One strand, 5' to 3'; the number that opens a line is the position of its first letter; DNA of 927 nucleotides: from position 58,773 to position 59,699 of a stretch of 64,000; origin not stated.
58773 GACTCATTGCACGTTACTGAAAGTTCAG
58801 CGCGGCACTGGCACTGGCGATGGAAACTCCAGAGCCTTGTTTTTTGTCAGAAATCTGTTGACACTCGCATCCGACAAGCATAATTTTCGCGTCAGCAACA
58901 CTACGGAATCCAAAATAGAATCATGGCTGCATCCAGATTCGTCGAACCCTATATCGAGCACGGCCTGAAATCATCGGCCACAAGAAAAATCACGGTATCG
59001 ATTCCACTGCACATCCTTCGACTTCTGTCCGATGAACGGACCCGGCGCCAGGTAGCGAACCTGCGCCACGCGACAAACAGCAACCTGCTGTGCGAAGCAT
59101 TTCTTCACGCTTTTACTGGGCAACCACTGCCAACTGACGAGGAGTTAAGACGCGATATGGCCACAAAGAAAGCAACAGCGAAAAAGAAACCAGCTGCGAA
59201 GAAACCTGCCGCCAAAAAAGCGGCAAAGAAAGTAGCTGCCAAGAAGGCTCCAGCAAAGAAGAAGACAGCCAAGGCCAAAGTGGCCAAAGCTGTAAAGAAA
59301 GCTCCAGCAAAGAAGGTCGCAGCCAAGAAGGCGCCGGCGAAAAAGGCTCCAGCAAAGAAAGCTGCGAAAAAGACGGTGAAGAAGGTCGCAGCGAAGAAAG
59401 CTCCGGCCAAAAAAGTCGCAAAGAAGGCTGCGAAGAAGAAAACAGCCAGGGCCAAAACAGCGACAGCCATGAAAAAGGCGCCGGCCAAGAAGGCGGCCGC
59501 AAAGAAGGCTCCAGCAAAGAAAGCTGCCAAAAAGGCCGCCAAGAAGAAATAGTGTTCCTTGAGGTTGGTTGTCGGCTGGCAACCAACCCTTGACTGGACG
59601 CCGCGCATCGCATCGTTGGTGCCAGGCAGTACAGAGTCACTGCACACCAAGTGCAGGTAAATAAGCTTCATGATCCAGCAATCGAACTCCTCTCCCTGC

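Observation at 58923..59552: MetJ repressor core fused to a histone-H1-like (AKKA)n tail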

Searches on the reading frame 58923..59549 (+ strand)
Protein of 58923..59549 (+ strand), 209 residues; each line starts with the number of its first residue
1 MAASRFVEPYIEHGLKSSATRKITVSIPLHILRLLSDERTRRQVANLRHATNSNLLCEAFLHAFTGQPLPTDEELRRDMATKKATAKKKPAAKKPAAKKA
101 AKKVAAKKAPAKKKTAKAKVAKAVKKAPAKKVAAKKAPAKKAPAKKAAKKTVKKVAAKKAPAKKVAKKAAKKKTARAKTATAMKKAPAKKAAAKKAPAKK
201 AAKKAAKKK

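Call 4: search_protein_families(library=pfam, proteins=[window:58923-59549:+], max_evalue=1)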
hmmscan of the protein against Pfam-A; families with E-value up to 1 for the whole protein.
window:58923-59549:+ (209 aa): 2 families
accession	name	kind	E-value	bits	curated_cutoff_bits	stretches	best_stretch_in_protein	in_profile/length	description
PF01340.26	MetJ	-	6.2e-37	125.9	25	1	5-88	5-88/97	Met Apo-repressor, MetJ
PF07382.16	HC2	-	9e-06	26.4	40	1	80-208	14-143/194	Histone H1-like nucleoprotein HC2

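Call 5: search_protein_families(library=ncbifam, proteins=[window:58923-59549:+], max_evalue=1)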
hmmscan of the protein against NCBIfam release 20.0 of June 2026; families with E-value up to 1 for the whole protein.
window:58923-59549:+ (209 aa): 4 families
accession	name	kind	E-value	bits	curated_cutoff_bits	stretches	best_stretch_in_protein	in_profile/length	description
NF003622.0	PRK05264.1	equivalog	8e-39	131.8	110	1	5-88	7-90/105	met regulon transcriptional regulator MetJ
NF038053.1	hist_H1_lk_Burk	equivalog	4.4e-06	27.1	80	1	80-208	14-141/195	histone H1-like DNA-binding protein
NF010381.0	PRK13808.1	equivalog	0.00013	21.5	426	1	75-205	211-334/335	adenylate kinase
NF038052.1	histone_lik_HC2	exception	0.1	12.8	135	1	77-154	11-87/201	histone H1-like DNA-binding protein Hc2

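Call 7: find_homologous_proteins(query=window:58923-59549:+, max_evalue=0.00001)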
Query window:58923-59549:+ (209 aa): 925 proteins with E <= 0.00001 among 8000 candidates; the best 120 are listed.
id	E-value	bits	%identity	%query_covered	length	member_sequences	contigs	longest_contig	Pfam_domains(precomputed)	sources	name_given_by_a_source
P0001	2.5e-72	260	95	72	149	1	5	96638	PF01340.28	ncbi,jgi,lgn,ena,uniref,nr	ncbi:MAG TPA: met regulon transcriptional regulator MetJ [Dokdonella sp.]|uniref:met regulon transcr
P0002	5.5e-69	250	95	38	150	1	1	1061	PF01340.28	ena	-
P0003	9.6e-68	246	97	38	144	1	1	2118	PF01340.28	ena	-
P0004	2.1e-67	244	97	37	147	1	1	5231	PF01340.28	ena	-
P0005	2.8e-67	244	97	38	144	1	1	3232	PF01340.28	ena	-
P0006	7.3e-67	243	96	38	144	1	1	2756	PF01340.28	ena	-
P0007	2.8e-66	241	92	38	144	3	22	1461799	PF01340.28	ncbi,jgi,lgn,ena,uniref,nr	ncbi:MAG: met regulon transcriptional regulator MetJ [Dokdonella sp.]|jgi:MetJ family transcriptiona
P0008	3.9e-66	240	97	38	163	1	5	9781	PF01340.28,PF07382.17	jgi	jgi:transcriptional regulator of met regulon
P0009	3.6e-64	234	98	57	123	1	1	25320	PF01340.28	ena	-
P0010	9.0e-64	233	98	38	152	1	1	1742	PF01340.28,PF07382.17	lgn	-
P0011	2.8e-63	231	96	38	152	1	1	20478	PF01340.28,PF07382.17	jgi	jgi:MetJ family methionine regulon transcriptional repressor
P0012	4.2e-63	230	98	38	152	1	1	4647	PF01340.28,PF07382.17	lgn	-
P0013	8.7e-63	229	69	69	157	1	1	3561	PF01340.28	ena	-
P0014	1.0e-61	226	86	38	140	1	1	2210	PF01340.28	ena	-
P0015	2.2e-60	222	95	56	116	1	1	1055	PF01340.28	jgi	jgi:transcriptional regulator of met regulon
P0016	3.4e-60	221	86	38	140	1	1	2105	PF01340.28,PF07382.17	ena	-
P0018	2.6e-59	218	95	38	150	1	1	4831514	PF01340.28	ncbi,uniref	ncbi:met regulon transcriptional regulator MetJ [Dokdonella sp. MW10]|uniref:met regulon transcripti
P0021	9.4e-57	210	95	38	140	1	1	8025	PF01340.28,PF07382.17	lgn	-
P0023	1.1e-54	203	95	38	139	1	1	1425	PF01340.28,PF07382.17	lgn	-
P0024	1.6e-54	202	95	38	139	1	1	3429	PF01340.28,PF07382.17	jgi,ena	-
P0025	1.0e-53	200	90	38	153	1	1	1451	PF01340.28,PF07382.17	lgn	-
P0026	1.1e-53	200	90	38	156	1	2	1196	PF01340.28,PF07382.17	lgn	-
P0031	8.7e-53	197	83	38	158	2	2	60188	PF01340.28,PF07382.17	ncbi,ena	-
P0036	1.8e-52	196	76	38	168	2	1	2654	PF01340.28,PF07382.17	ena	-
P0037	2.0e-52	196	85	38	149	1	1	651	PF01340.28,PF07382.17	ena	-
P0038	2.0e-52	196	84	38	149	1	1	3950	PF01340.28,PF07382.17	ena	-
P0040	4.3e-52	195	91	38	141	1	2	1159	PF01340.28,PF07382.17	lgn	-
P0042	4.9e-52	194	82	37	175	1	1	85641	PF01340.28,PF07382.17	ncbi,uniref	ncbi:met regulon transcriptional regulator MetJ [Tahibacter harae]|uniref:met regulon transcriptiona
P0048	1.1e-51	193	79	37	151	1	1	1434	PF01340.28,PF07382.17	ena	-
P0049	1.1e-51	193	82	37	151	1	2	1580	PF01340.28,PF07382.17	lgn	-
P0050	1.5e-51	193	80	38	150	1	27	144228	PF01340.28,PF07382.17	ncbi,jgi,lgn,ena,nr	ncbi:MAG: met regulon transcriptional regulator MetJ [Lysobacteraceae bacterium]|jgi:transcriptional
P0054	2.1e-51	192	86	37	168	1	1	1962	PF01340.28,PF07382.17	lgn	-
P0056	2.8e-51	192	81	38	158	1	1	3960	PF01340.28,PF07382.17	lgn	-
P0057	3.3e-51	192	83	37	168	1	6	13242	PF01340.28,PF07382.17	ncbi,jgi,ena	jgi:transcriptional regulator of met regulon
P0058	3.4e-51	192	81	38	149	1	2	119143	PF01340.28,PF07382.17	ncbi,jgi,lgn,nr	ncbi:MAG: met regulon transcriptional regulator MetJ [Rhodanobacteraceae bacterium]|jgi:transcriptio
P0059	4.4e-51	191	96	37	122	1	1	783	PF01340.28,PF07382.17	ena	-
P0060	4.7e-51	191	75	38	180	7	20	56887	PF01340.28,PF07382.17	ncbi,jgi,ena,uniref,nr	ncbi:met regulon transcriptional regulator MetJ [Metallibacterium scheffleri]|jgi:transcriptional re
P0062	5.0e-51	191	83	37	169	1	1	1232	PF01340.28,PF07382.17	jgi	jgi:MetJ family transcriptional regulator, methionine regulon repressor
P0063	5.2e-51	191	83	38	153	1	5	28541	PF01340.28,PF07382.17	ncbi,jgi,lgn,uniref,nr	ncbi:met regulon transcriptional regulator MetJ [Dokdonella sp.]|uniref:met regulon transcriptional 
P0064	5.4e-51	191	83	37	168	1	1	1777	PF01340.28,PF07382.17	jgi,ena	-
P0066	7.1e-51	191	83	37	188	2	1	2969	PF01340.28,PF07382.17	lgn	-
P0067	9.1e-51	190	83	42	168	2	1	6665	PF01340.28,PF07382.17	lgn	-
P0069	1.0e-50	190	81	38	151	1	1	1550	PF01340.28,PF07382.17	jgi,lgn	-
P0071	1.1e-50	190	82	38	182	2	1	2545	PF01340.28,PF07382.17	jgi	jgi:transcriptional regulator of met regulon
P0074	1.4e-50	190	80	48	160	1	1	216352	PF01340.28,PF07382.17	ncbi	-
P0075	1.6e-50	190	80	38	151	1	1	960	PF01340.28,PF07382.17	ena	-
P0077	1.7e-50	189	80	38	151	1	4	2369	PF01340.28,PF07382.17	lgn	-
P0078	2.1e-50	189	80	38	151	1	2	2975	PF01340.28,PF07382.17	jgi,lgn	jgi:MetJ family methionine regulon transcriptional repressor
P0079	2.2e-50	189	78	39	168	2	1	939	PF01340.28,PF07382.17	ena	-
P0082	2.7e-50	189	82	42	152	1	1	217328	PF01340.28,PF07382.17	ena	-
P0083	2.8e-50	189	80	38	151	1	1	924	PF01340.28,PF07382.17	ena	-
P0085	3.0e-50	189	80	38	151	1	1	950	PF01340.28,PF07382.17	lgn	-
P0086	3.3e-50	188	78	39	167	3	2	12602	PF01340.28,PF07382.17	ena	-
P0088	3.5e-50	188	80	38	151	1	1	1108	PF01340.28,PF07382.17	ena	-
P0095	6.4e-50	188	80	38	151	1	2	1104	PF01340.28,PF07382.17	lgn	-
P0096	9.0e-50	187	82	38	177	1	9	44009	PF01340.28,PF07382.17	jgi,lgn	jgi:transcriptional regulator of met regulon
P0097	9.1e-50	187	81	38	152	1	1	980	PF01340.28,PF07382.17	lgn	-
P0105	4.3e-49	185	83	38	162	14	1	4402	PF01340.28,PF07382.17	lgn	-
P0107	4.8e-49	185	78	38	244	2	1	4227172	PF01340.28,PF07382.17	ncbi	ncbi:met regulon transcriptional regulator MetJ [Dyella thiooxydans]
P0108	5.7e-49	184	80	38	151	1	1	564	PF01340.28,PF07382.17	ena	-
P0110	7.3e-49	184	63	68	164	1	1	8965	PF01340.28,PF07382.17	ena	-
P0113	8.1e-49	184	82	38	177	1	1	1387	PF01340.28,PF07382.17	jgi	jgi:MetJ family methionine regulon transcriptional repressor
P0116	9.0e-49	184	82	38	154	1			PF01340.28,PF07382.17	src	-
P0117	9.7e-49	184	83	41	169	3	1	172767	PF01340.28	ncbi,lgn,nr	ncbi:MAG: met regulon transcriptional regulator MetJ [Fulvimonas sp.]|nr:met regulon transcriptional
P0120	1.8e-48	183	79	39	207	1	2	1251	PF01340.28,PF07382.17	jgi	jgi:transcriptional regulator of met regulon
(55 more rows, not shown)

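Call 19: find_encoding_contigs(protein=P0018, flank=8000, max_places=2)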
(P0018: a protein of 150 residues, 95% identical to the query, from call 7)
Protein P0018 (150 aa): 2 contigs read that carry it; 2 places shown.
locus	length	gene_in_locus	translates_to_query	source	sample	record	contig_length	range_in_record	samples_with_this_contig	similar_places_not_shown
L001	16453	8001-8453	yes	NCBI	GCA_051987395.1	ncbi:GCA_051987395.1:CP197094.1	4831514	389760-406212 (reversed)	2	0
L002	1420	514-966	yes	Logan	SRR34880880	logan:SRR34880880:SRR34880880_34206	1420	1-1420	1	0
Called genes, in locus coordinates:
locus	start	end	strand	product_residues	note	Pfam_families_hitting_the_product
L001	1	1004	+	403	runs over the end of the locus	PF12704:MacB_PCD, PF02687:FtsX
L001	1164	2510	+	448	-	PF00072:Response_reg, PF00158:Sigma54_activat, PF14532:Sigma54_activ_2, PF25601:AAA_lid_14, PF02954:HTH_8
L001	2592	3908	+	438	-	PF00672:HAMP (faint), PF02518:HATPase_c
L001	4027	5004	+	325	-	PF01145:Band_7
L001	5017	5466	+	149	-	PF01957:NfeD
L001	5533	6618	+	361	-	PF01571:GCV_T, PF08669:GCV_T_C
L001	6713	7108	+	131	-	PF01597:GCV_H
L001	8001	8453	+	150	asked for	PF01340:MetJ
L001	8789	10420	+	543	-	PF12891:Glyco_hydro_44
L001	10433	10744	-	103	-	-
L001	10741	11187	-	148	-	-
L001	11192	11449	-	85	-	-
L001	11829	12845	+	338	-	PF03544:TonB_C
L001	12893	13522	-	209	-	PF05719:GPP34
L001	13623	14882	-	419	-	PF00144:Beta-lactamase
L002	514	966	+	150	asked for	PF01340:MetJ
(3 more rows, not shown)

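Call 20: find_encoding_contigs(protein=P0107, flank=8000, max_places=2)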
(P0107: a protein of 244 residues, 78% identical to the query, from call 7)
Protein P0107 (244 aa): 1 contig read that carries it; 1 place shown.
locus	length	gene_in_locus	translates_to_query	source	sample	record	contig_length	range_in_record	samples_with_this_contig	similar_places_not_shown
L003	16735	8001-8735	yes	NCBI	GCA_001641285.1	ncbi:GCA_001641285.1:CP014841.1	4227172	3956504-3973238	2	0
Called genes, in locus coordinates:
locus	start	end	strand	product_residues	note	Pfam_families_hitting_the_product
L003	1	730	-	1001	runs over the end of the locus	PF13439:Glyco_transf_4 (faint), PF20706:GT4-conflict, PF00534:Glycos_transf_1, PF13692:Glyco_trans_1_4, PF20706:GT4-conflict, PF00534:Glycos_transf_1, PF13692:Glyco_trans_1_4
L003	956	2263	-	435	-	PF13692:Glyco_trans_1_4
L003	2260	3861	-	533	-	PF00890:FAD_binding_2 (faint), PF01266:DAO (faint), PF01946:Thi4 (weak), PF07992:Pyr_redox_2 (weak), PF13450:NAD_binding_8 (weak), PF21162:ETFQO_UQ-bd, PF05187:Fer4_ETF_QO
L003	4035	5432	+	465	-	PF01425:Amidase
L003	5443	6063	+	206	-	PF13532:2OG-FeII_Oxy_2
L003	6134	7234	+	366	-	PF01571:GCV_T, PF08669:GCV_T_C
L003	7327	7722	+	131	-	PF01597:GCV_H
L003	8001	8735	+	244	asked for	PF01340:MetJ, PF07382:HC2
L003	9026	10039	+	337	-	PF03544:TonB_C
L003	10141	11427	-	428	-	PF00144:Beta-lactamase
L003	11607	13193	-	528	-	PF00732:GMC_oxred_N, PF00890:FAD_binding_2 (faint), PF01266:DAO (faint), PF05834:Lycopene_cycl (weak), PF07992:Pyr_redox_2 (faint), PF13450:NAD_binding_8 (faint), PF05199:GMC_oxred_C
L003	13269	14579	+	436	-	PF07690:MFS_1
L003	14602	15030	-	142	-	PF00571:CBS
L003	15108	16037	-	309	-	PF00535:Glycos_transf_2, PF13641:Glyco_tranf_2_3 (weak)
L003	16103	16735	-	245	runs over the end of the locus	PF00912:Transgly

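Call 21: find_encoding_contigs(protein=P0042, flank=6000, max_places=1)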
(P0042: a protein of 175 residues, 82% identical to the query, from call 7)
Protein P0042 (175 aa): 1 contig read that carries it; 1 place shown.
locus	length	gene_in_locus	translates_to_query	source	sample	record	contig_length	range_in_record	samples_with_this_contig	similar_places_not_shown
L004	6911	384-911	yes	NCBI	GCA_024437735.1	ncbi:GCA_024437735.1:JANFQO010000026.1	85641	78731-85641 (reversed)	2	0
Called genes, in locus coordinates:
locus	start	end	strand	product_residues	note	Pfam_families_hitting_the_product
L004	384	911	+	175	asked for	PF01340:MetJ, PF07382:HC2 (faint)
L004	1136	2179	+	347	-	PF10604:Polyketide_cyc2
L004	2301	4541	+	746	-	PF12891:Glyco_hydro_44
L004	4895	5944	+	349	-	PF03544:TonB_C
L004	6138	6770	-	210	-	PF05719:GPP34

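Call 22: find_encoding_contigs(protein=P0060, flank=6000, max_places=1)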
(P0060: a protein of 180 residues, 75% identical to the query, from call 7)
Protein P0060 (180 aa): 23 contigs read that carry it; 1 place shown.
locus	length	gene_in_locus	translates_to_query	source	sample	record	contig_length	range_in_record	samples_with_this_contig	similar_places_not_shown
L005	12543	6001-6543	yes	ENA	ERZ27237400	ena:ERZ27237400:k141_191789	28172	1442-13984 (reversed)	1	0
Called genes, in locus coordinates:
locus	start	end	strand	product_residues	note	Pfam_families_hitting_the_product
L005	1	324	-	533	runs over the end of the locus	PF01266:DAO (faint), PF01946:Thi4 (weak), PF13450:NAD_binding_8 (weak), PF21162:ETFQO_UQ-bd, PF05187:Fer4_ETF_QO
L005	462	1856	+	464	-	PF01425:Amidase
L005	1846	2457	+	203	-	PF13532:2OG-FeII_Oxy_2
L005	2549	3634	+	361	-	PF01571:GCV_T, PF08669:GCV_T_C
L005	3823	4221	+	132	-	PF01597:GCV_H, PF00364:Biotin_lipoyl (weak)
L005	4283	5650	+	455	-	PF02347:GDC-P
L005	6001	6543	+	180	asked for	PF01340:MetJ, PF07382:HC2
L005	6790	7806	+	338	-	PF03544:TonB_C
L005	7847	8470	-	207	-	PF05719:GPP34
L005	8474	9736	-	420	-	PF00144:Beta-lactamase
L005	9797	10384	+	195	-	PF04011:LemA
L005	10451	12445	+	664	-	PF01435:Peptidase_M48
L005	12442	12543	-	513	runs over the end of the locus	?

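Call 23: find_encoding_contigs(protein=P0050, flank=6000, max_places=1)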
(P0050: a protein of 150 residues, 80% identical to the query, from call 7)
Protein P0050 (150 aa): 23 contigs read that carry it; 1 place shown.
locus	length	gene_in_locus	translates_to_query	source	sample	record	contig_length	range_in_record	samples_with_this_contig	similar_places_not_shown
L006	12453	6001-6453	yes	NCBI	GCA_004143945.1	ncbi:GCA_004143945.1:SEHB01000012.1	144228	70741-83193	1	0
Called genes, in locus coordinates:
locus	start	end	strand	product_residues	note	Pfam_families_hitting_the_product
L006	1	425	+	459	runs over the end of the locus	PF00072:Response_reg, PF00158:Sigma54_activat, PF14532:Sigma54_activ_2, PF25601:AAA_lid_14, PF02954:HTH_8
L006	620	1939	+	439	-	PF00672:HAMP (faint), PF02518:HATPase_c, PF13581:HATPase_c_2 (faint)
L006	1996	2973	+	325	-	PF01145:Band_7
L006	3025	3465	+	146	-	PF01957:NfeD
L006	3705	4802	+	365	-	PF01571:GCV_T, PF08669:GCV_T_C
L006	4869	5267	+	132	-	PF01597:GCV_H, PF00364:Biotin_lipoyl (weak)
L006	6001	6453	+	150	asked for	PF01340:MetJ, PF07382:HC2 (faint)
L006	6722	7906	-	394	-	PF01594:AI-2E_transport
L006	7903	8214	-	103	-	-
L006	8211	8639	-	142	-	-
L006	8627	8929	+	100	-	-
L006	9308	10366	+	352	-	PF03544:TonB_C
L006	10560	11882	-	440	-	PF00144:Beta-lactamase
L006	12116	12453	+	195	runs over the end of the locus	PF04011:LemA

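Call 24: find_encoding_contigs(protein=P0117, flank=6000, max_places=1)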
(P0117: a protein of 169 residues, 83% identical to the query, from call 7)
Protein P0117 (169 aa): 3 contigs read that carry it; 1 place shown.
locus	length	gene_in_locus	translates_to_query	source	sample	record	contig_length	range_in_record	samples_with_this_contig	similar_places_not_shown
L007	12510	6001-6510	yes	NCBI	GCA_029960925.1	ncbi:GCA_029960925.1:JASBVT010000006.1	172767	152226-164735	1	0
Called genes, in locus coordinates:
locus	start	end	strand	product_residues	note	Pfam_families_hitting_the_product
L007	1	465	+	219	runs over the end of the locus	PF13532:2OG-FeII_Oxy_2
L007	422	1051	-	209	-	PF03886:ABC_trans_aux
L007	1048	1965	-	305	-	PF02470:MlaD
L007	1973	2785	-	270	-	PF00005:ABC_tran, PF13304:AAA_21 (faint)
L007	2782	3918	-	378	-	PF13466:STAS_2, PF02405:MlaE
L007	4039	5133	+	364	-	PF01571:GCV_T, PF08669:GCV_T_C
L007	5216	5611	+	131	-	PF01597:GCV_H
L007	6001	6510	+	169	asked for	PF01340:MetJ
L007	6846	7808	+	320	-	PF03544:TonB_C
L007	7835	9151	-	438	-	PF00144:Beta-lactamase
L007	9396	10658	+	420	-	PF07690:MFS_1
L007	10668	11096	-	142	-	PF00571:CBS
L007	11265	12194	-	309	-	PF00535:Glycos_transf_2, PF13641:Glyco_tranf_2_3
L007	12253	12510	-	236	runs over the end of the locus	PF00912:Transgly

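Call 47: predict_structure(alignment_id=A2)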
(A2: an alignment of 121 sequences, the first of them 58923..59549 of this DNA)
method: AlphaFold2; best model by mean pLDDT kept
length: 209 residues; sequences in the alignment: 121
mean_pLDDT: 48.3   pTM: 0.19
mean pLDDT of the five models: 48.3, 47.3, 45.0, 44.0, 41.2
residues with pLDDT >= 90: 0; 70-90: 0; 50-70: 75; < 50: 134
segments of 3 or more residues with pLDDT < 50: 1-3, 17-26, 88-123, 127-149, 151-202, 204-209
pLDDT, mean of each block of 10 residues (from residue 1): 52 49 49 56 57 61 62 59 52 43 43 44 48 44 44 41 37 40 40 45 48
secondary structure, 60 per line:
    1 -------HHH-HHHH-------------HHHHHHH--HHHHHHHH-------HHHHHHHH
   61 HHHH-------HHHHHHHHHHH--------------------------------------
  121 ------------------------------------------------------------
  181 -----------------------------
elements in order: H12-15 H29-35 H38-45 H53-64 H72-82

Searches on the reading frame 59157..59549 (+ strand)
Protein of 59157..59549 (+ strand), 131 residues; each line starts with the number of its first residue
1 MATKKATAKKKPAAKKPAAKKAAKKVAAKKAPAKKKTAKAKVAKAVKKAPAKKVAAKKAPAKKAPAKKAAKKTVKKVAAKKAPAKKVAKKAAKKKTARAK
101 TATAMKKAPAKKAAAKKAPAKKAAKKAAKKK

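Call 4: search_protein_families(library=pfam, proteins=[window:59157-59549:+], max_evalue=1)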
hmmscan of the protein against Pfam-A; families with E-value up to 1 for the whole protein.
window:59157-59549:+ (131 aa): 1 family
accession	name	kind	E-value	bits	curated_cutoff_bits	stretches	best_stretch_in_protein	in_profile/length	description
PF07382.16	HC2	-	5.7e-05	23.7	40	1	3-130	10-143/194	Histone H1-like nucleoprotein HC2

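Call 67: find_homologous_proteins(query=window:59157-59549:+, max_evalue=0.001)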
Query window:59157-59549:+ (131 aa): 29 proteins with E <= 0.001 among 8000 candidates.
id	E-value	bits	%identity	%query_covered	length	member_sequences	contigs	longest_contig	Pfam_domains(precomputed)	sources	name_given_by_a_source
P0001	1.4e-10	60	-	-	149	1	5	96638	PF01340.28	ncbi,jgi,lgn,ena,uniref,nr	ncbi:MAG TPA: met regulon transcriptional regulator MetJ [Dokdonella sp.]|uniref:met regulon transcr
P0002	3.5e-9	55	-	-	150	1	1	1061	PF01340.28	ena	-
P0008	1.2e-8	54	-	-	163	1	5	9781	PF01340.28,PF07382.17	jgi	jgi:transcriptional regulator of met regulon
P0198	6.5e-8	51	-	-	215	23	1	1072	PF07382.17,PF02095.22,PF02201.24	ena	-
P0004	7.7e-7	48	-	-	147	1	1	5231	PF01340.28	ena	-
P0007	1.5e-6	47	-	-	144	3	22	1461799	PF01340.28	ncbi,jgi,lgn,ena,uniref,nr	ncbi:MAG: met regulon transcriptional regulator MetJ [Dokdonella sp.]|jgi:MetJ family transcriptiona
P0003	1.7e-6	47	-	-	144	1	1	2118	PF01340.28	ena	-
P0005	1.7e-6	47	-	-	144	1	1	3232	PF01340.28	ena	-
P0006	1.7e-6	47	-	-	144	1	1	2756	PF01340.28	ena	-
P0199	6.8e-6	45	-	-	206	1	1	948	PF03965.23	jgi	jgi:predicted transcriptional regulator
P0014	1.0e-5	44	-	-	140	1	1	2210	PF01340.28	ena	-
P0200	4.0e-5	42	-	-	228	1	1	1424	PF03965.23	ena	-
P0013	5.3e-5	42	-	-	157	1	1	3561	PF01340.28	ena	-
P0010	6.7e-5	42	-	-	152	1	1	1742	PF01340.28,PF07382.17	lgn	-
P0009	7.4e-5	41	-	-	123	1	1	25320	PF01340.28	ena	-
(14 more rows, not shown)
